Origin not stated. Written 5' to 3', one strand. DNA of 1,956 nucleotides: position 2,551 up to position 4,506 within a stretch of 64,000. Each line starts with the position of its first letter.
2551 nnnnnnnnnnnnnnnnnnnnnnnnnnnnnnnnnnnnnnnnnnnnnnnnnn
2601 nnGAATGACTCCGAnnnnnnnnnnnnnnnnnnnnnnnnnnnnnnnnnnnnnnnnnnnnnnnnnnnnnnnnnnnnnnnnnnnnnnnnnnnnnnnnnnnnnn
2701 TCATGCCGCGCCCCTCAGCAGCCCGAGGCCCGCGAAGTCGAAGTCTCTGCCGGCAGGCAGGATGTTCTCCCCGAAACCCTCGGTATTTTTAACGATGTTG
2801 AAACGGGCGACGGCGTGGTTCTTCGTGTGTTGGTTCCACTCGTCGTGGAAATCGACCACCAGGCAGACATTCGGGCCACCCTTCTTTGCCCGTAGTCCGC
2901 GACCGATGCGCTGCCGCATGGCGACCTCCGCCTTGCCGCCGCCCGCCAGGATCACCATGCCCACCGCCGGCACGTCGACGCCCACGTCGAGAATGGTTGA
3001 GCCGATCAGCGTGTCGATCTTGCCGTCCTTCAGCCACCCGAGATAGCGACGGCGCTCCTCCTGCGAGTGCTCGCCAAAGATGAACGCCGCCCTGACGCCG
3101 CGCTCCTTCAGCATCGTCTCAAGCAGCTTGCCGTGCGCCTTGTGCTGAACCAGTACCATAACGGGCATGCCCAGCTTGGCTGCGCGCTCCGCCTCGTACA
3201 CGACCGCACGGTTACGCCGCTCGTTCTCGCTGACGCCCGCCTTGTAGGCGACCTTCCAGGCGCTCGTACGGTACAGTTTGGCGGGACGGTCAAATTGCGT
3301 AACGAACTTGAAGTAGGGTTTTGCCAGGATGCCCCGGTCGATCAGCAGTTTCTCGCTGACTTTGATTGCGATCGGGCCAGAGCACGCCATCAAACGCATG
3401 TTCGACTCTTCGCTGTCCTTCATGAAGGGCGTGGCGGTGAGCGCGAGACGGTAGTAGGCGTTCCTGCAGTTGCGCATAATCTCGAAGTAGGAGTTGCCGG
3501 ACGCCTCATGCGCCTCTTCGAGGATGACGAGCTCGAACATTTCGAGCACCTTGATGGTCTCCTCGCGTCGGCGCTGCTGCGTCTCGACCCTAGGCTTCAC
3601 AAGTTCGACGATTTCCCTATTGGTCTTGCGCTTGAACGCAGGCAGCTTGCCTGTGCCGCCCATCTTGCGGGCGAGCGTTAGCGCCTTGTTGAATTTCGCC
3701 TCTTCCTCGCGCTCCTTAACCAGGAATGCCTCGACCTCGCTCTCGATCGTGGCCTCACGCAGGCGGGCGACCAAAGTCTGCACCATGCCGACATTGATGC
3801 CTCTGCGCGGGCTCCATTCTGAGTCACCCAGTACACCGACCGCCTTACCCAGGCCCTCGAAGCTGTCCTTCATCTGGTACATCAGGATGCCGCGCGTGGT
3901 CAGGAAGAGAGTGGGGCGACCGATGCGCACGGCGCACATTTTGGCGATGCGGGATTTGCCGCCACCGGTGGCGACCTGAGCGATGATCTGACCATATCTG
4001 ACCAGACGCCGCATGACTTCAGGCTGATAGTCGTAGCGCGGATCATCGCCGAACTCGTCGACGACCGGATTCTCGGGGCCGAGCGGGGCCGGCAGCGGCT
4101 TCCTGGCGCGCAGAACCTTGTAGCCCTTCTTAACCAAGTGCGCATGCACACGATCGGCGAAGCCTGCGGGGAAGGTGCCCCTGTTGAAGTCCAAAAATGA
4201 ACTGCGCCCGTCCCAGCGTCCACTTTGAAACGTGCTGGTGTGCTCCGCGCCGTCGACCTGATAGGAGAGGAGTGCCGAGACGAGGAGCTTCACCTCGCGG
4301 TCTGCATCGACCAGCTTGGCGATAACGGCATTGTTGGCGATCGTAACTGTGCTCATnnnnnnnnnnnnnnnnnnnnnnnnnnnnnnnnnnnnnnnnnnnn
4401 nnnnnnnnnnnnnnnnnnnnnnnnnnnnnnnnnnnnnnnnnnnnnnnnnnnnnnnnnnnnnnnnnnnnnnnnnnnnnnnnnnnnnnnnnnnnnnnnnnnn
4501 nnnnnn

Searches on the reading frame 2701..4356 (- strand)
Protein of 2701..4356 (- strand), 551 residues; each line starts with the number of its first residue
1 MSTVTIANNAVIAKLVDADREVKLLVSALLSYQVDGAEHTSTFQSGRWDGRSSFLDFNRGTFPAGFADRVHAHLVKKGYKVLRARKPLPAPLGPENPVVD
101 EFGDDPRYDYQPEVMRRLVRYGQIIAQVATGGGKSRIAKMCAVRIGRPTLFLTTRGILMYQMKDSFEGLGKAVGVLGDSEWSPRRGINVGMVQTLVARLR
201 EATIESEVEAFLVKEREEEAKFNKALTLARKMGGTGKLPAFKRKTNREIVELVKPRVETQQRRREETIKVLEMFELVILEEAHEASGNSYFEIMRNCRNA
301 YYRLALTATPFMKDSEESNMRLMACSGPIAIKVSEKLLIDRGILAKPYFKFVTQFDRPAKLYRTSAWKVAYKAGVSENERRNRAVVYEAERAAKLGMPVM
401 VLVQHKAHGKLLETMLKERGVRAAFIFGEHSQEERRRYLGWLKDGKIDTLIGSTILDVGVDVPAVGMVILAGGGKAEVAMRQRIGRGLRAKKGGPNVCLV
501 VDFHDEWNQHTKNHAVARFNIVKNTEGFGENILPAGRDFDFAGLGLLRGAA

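Call 10: search_protein_families(library=phrogs, proteins=[window:2701-4356:-], max_evalue=0.001)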
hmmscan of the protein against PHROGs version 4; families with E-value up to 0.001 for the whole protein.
window:2701-4356:- (551 aa): 4 families
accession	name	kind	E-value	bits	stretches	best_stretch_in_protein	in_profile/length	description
phrog_16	-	DNA, RNA and nucleotide metabolism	7.8e-100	336.5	1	3-521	68-613/986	DNA helicase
phrog_9690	-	DNA, RNA and nucleotide metabolism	4e-50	171.6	1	258-527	25-296/306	DNA helicase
phrog_16259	-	DNA, RNA and nucleotide metabolism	5e-10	40.1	1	2-278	2-299/330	DNA helicase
phrog_14619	-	DNA, RNA and nucleotide metabolism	0.00029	21.5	0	30-71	33-74/314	DNA helicase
